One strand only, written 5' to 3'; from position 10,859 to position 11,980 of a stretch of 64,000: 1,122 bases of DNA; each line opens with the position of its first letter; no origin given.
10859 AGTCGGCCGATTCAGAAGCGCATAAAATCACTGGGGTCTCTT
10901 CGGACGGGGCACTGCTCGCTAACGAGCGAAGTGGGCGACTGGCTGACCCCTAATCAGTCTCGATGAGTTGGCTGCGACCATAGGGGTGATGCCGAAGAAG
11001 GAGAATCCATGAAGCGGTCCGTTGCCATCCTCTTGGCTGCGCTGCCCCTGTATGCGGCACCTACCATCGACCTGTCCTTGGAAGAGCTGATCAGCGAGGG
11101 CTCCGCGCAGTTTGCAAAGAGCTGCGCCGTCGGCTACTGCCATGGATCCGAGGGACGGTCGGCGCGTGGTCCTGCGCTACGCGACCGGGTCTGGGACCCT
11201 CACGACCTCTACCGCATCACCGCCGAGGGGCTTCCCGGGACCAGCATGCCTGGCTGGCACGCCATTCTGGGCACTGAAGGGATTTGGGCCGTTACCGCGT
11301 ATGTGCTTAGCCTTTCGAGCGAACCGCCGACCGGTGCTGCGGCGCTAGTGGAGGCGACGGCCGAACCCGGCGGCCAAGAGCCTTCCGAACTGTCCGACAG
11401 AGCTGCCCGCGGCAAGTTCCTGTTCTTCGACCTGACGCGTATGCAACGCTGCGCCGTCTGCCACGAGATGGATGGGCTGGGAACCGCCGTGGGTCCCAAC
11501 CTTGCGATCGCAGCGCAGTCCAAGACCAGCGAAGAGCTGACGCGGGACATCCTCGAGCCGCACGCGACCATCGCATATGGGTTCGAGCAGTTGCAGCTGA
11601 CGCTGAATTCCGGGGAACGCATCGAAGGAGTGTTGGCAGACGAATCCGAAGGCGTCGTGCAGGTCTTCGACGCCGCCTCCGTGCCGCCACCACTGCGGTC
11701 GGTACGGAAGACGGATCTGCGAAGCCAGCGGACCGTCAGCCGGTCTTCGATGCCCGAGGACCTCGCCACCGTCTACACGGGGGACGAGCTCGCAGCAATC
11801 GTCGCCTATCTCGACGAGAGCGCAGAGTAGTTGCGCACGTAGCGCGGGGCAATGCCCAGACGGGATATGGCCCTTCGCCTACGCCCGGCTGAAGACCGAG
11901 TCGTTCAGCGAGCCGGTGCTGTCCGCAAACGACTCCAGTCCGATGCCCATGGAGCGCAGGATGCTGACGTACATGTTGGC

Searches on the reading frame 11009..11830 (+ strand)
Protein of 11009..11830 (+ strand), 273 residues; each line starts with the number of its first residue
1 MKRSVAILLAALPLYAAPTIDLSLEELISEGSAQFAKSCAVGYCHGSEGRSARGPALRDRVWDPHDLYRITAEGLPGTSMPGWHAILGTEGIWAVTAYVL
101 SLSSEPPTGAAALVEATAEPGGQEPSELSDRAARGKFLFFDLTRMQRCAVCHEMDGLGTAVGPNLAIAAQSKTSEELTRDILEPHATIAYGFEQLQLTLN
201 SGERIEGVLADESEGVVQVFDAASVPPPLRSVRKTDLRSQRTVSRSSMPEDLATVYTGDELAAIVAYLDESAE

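Call 30: search_protein_families(library=pfam, proteins=[window:11009-11830:+], max_evalue=0.01)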
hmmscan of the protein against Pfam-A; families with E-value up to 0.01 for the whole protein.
window:11009-11830:+ (273 aa): 2 families
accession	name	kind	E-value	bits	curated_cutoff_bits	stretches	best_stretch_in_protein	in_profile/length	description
PF13442.11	Cytochrome_CBB3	-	1.8e-16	60.6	27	1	28-99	3-68/68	Cytochrome C oxidase, cbb3-type, subunit III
PF00034.26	Cytochrom_C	-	4.5e-14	54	21.3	1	133-192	2-57/90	Cytochrome c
